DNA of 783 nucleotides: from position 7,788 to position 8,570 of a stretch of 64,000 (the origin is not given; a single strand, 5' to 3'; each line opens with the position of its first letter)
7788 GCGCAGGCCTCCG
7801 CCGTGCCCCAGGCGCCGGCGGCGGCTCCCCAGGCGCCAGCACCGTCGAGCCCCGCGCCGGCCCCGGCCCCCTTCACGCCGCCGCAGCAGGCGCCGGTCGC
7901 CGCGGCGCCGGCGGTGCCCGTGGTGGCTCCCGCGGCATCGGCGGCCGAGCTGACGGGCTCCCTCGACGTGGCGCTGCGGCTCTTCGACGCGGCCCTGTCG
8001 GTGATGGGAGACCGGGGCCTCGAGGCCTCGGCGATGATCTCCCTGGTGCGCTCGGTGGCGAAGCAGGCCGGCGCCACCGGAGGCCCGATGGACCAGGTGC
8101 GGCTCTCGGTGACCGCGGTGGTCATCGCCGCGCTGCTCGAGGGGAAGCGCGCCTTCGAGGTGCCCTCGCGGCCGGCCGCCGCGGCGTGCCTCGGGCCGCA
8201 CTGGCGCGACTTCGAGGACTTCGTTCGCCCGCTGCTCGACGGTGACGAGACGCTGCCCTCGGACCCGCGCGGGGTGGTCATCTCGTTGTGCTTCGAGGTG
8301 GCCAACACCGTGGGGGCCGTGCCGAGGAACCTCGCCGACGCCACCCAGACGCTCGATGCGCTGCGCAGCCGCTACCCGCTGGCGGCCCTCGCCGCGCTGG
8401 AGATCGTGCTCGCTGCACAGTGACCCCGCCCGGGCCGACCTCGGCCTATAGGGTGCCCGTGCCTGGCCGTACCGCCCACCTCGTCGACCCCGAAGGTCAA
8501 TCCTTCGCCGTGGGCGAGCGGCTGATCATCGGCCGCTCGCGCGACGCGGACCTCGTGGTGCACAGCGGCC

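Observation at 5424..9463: Kinase-like / GspE-N / 45-bp-repeat protein translationally coupled to an FHA protein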

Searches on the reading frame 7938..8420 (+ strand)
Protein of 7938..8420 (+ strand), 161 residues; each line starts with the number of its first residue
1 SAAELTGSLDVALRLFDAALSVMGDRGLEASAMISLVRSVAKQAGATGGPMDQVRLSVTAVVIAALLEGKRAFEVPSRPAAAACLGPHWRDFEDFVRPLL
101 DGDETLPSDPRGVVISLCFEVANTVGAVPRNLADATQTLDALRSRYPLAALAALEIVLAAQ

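Call 49: predict_structure(alignment_id=A2)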
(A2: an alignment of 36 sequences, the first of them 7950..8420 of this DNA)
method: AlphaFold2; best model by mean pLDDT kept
length: 157 residues; sequences in the alignment: 36
mean_pLDDT: 93.3   pTM: 0.89
mean pLDDT of the five models: 93.3, 93.1, 93.0, 92.5, 68.6
residues with pLDDT >= 90: 131; 70-90: 22; 50-70: 4; < 50: 0
segments of 3 or more residues with pLDDT < 50: none
pLDDT, mean of each block of 10 residues (from residue 1): 80 90 95 98 94 96 96 96 93 85 91 97 96 96 96 95
secondary structure, 60 per line:
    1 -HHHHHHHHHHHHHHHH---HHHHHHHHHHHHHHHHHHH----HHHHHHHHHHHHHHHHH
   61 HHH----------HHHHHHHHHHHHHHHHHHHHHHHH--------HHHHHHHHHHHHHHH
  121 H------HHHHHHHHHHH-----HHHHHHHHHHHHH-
elements in order: H2-17 H21-39 H44-63 H74-97 H106-121 H128-138 H144-156

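Call 58: search_solved_structures(query=A4, max_evalue=10, show_alignments=4)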
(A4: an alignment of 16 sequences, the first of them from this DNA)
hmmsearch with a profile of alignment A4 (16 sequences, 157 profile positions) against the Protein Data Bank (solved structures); distinct sequences matched with E-value up to 10: 5.
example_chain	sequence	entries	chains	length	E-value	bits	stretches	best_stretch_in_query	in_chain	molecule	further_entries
3kow_E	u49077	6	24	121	0.029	17.4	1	83-129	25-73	D-ornithine aminomutase S component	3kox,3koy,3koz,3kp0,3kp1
9mkq_A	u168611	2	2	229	0.22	14.5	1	41-124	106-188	Capsid protein p25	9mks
6hf6_A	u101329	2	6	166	0.48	13.4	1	12-93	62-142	Deglycase PH1704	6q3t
7vf3_B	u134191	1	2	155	1.1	12.2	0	70-120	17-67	Uteroglobin,PB1m7 peptide,Uteroglobin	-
7vg7_B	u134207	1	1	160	1.3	12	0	70-120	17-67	Uteroglobin,PB1m6A9 peptide,Uteroglobin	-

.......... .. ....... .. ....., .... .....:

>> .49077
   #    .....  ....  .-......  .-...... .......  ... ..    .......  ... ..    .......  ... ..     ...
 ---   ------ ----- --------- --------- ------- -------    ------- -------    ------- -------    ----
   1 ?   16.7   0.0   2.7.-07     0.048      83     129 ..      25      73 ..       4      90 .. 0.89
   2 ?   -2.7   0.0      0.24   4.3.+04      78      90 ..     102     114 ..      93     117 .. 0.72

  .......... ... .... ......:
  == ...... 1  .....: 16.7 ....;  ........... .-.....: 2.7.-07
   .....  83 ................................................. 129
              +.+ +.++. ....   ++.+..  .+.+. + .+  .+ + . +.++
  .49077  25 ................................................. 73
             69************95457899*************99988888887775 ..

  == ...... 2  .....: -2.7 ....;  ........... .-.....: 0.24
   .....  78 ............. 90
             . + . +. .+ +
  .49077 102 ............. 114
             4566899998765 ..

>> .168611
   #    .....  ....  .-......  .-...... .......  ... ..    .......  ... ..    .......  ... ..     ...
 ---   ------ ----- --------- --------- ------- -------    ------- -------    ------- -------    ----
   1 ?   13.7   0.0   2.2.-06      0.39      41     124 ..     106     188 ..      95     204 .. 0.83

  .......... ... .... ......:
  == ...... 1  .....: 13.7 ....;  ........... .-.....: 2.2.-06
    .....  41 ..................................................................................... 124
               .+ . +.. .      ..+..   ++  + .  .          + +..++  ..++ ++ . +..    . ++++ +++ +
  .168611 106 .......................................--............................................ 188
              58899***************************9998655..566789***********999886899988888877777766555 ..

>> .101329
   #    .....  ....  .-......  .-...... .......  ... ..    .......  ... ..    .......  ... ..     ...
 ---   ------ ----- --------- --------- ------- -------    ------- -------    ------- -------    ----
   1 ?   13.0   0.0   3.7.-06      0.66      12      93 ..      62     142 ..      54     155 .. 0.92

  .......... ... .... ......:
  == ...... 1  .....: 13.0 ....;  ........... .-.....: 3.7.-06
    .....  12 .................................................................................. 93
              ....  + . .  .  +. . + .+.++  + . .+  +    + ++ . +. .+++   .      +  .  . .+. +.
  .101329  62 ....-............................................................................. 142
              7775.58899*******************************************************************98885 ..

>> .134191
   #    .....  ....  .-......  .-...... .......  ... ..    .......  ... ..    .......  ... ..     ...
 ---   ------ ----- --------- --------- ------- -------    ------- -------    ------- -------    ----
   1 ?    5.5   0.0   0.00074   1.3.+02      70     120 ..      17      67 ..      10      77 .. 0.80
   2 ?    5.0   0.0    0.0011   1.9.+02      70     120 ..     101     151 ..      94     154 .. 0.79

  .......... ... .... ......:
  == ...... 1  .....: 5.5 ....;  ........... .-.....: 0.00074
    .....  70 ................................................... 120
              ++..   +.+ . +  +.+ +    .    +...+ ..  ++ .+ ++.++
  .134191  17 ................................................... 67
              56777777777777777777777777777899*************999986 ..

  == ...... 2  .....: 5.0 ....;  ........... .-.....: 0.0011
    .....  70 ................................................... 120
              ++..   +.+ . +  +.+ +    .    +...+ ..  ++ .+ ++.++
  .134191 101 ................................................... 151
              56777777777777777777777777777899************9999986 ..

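Call 59: search_protein_families(library=pfam, proteins=[window:7938-8420:+], max_evalue=10)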
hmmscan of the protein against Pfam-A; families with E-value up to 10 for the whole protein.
window:7938-8420:+ (161 aa): 1 family
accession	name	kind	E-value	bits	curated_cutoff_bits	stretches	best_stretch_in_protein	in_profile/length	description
PF03239.20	FTR1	-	0.13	12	25.3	1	21-67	6-51/284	Iron permease FTR1 family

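Call 74: search_protein_representatives(protein=window:7938-8420:+)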
Query: 161 residues. Proteins with E-value up to 0.001 (for the whole library): 23; up to 1e-10: 11; up to 1e-30: 7. The best 23 are listed.
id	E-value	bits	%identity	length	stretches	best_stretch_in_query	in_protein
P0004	1.2e-79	281.7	85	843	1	2-160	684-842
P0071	1.6e-76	271.5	84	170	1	3-160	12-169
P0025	1.1e-64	233.1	73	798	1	2-160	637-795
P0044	6.4e-44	165.8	56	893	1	7-159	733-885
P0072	2.6e-40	154.1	55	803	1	8-159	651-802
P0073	1.9e-38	148.0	79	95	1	66-160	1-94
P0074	4.7e-33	130.6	50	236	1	8-159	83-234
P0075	2.8e-14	69.6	31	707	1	6-154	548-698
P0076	2.2e-13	66.7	36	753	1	9-154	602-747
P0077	2.4e-13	66.7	33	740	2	11-155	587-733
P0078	4.5e-12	62.5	28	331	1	7-154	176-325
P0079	4.4e-10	56.0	35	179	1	6-156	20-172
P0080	1.3e-09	54.5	28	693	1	10-150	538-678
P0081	3.6e-08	49.8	35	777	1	14-149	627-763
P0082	5.4e-07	46.0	35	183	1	6-154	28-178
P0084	6.3e-06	42.6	32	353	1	14-131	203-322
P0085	1.7e-05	41.2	29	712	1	3-154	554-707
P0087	7.5e-05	39.1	31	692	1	8-149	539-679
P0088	1.5e-04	38.1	28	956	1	11-148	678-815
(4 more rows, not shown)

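Call 75: search_protein_families(library=pfam, proteins=[P0075, P0076, P0077, P0078, P0080, P0081, P0085, P0087, P0088, P0084], max_evalue=0.01)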
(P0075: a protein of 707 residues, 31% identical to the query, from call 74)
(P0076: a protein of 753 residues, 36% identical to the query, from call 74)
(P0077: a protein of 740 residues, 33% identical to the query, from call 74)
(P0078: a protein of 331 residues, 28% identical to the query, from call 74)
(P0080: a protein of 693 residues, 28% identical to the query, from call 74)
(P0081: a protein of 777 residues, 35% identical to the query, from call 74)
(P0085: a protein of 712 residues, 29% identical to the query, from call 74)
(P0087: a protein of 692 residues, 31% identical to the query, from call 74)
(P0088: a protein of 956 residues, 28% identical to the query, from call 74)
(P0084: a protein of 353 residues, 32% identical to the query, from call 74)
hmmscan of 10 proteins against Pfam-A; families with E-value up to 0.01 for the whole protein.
P0075 (707 aa): 3 families
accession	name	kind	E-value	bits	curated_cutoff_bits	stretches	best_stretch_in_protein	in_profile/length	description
PF00069.31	Pkinase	-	9.9e-17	61.6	31.7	1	63-259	58-257/263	Protein kinase domain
PF07714.23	PK_Tyr_Ser-Thr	-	4.7e-12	46.2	23.1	1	20-259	19-254/258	Protein tyrosine and serine/threonine kinase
PF05157.20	MshEN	-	7.5e-12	45.5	23.1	1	430-515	2-86/90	MshEN domain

P0076 (753 aa): 3 families
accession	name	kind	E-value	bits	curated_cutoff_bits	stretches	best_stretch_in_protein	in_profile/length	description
PF00069.31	Pkinase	-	2.2e-23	83.4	31.7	1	24-257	21-257/263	Protein kinase domain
PF07714.23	PK_Tyr_Ser-Thr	-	1.1e-15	58.1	23.1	1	27-260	28-257/258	Protein tyrosine and serine/threonine kinase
PF05157.20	MshEN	-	8.5e-09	35.7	23.1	1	433-511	10-88/90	MshEN domain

P0077 (740 aa): 3 families
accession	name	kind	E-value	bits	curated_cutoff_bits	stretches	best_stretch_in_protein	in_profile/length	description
PF00069.31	Pkinase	-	5.2e-17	62.6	31.7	1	65-256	62-257/263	Protein kinase domain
PF05157.20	MshEN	-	6.5e-12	45.7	23.1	1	429-510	8-88/90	MshEN domain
PF07714.23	PK_Tyr_Ser-Thr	-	1.2e-09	38.3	23.1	1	64-258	64-256/258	Protein tyrosine and serine/threonine kinase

P0078 (331 aa): 1 family
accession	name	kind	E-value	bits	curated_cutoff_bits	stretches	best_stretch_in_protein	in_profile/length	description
PF05157.20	MshEN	-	6.1e-11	42.6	23.1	1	43-125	7-88/90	MshEN domain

P0080 (693 aa): 3 families
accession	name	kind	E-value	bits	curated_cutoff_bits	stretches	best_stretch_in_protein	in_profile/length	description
PF00069.31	Pkinase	-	1.2e-17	64.6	31.7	1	21-258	17-255/263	Protein kinase domain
PF07714.23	PK_Tyr_Ser-Thr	-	2.7e-14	53.6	23.1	1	23-263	23-257/258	Protein tyrosine and serine/threonine kinase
PF05157.20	MshEN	-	3e-12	46.8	23.1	1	433-520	2-88/90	MshEN domain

P0081 (777 aa): 3 families
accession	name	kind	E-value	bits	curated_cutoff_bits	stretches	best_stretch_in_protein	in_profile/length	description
PF00069.31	Pkinase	-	7.4e-19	68.6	31.7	1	56-251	57-257/263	Protein kinase domain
PF07714.23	PK_Tyr_Ser-Thr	-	2.7e-13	50.2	23.1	1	51-255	55-258/258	Protein tyrosine and serine/threonine kinase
PF05157.20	MshEN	-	3.9e-13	49.6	23.1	1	482-562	8-87/90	MshEN domain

P0085 (712 aa): 3 families
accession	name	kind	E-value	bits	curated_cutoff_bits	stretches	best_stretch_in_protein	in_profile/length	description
PF05157.20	MshEN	-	1.1e-11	44.9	23.1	1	416-496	7-86/90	MshEN domain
PF00069.31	Pkinase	-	4.1e-08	33.4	31.7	1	67-239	62-256/263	Protein kinase domain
PF07714.23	PK_Tyr_Ser-Thr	-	1.9e-07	31.1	23.1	1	53-207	51-205/258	Protein tyrosine and serine/threonine kinase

P0087 (692 aa): 3 families
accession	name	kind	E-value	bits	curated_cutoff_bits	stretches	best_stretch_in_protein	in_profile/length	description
PF05157.20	MshEN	-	2.4e-10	40.7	23.1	1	420-498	8-85/90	MshEN domain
PF00069.31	Pkinase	-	6.3e-09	36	31.7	1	76-252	75-257/263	Protein kinase domain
PF07714.23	PK_Tyr_Ser-Thr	-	2.7e-05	24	23.1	1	106-254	105-256/258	Protein tyrosine and serine/threonine kinase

P0088 (956 aa): 5 families
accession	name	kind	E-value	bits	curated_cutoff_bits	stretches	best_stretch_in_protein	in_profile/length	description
PF00069.31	Pkinase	-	4.2e-38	131.7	31.7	1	4-265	1-253/263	Protein kinase domain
PF07714.23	PK_Tyr_Ser-Thr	-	7.8e-32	111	23.1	1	6-264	3-249/258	Protein tyrosine and serine/threonine kinase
PF05157.20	MshEN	-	7e-15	55.2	23.1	1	454-529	12-88/90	MshEN domain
PF00072.30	Response_reg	-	1.1e-11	45.4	30.2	1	840-947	1-110/111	Response regulator receiver domain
PF03109.22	ABC1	-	0.00011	21.9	22.9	1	79-173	142-223/244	ABC1 atypical kinase-like domain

P0084 (353 aa): 1 family
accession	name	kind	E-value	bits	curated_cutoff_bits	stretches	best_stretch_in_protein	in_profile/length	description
PF05157.20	MshEN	-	2.7e-14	53.3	23.1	1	61-144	6-88/90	MshEN domain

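Call 82: fold_search(model_id=the predicted structure, library=pdb)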
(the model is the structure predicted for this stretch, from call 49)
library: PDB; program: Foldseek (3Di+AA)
matches with E <= 10: 82; with E <= 0.001: 0
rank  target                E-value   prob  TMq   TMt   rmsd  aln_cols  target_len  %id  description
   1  9rbz_A                8.2e-01  0.82  0.54  0.43   7.7       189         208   10  DvhD, HD-GYP domain, c-di-GMP-bound (released 2026-03-04)
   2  5cwg                  9.6e-01  0.25  0.31  0.26  13.2       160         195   20  Crystal structure of de novo designed helical repeat protein DHR10 (released 2015-12-16)
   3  9rbz_C                1.5e+00  0.47  0.46  0.38   8.0       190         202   14  DvhD, HD-GYP domain, c-di-GMP-bound (released 2026-03-04)
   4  9rc0                  1.6e+00  0.57  0.52  0.31   6.8       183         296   12  DvhD, PAS/HD-GYP domains (released 2026-03-04)
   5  9rbz_B                1.7e+00  0.57  0.51  0.41   8.1       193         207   12  DvhD, HD-GYP domain, c-di-GMP-bound (released 2026-03-04)
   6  5jfq_B                2.6e+00  0.06  0.17  0.11  12.2       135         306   12  Geranylgeranyl Pyrophosphate Synthetase from archaeon Geoglobus acetivorans (released 2017-05-24)
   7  8ie2_E                2.8e+00  0.11  0.29  0.09  12.7       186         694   14  Crystal structure of Lactiplantibacillus plantarum GlyRS (released 2023-06-07)
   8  9rbz_D                3.1e+00  0.38  0.53  0.43   7.5       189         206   11  DvhD, HD-GYP domain, c-di-GMP-bound (released 2026-03-04)
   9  8s5n_M                3.1e+00  0.11  0.29  0.19  12.1       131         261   12  RNA polymerase II core initially transcribing complex with an ordered RNA of 12 nt (released 2024-04-10)
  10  4mn0                  3.4e+00  0.06  0.26  0.23  13.6       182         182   13  Spatial structure of the novel light-sensitive photoprotein berovin from the ctenophore Beroe abyssicola in the Ca2+-loa (released 2013-10-16)
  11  7nvu_M                3.8e+00  0.08  0.29  0.17  13.7       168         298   13  RNA polymerase II core pre-initiation complex with open promoter DNA (released 2021-05-05)
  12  3w6e_D                4.0e+00  0.06  0.21  0.21  11.7       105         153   16  Crystal structure of catalytic domain of chitinase from Ralstonia sp. A-471 (E162Q) (released 2013-05-15)
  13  3w6c_A                4.9e+00  0.05  0.20  0.21  12.4       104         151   19  Crystal structure of catalytic domain of chitinase from Ralstonia sp. A-471 in complex with disaccharide (released 2013-05-15)
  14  3spf                  4.9e+00  0.02  0.19  0.16  13.9       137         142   16  Crystal Structure of Bcl-xL bound to BM501 (released 2012-06-27)
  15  9hps_A                5.1e+00  0.04  0.22  0.22  13.5       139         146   15  Human BclxLdeltaLT-VDAC1-N fusion protein complex structure (released 2025-09-17)
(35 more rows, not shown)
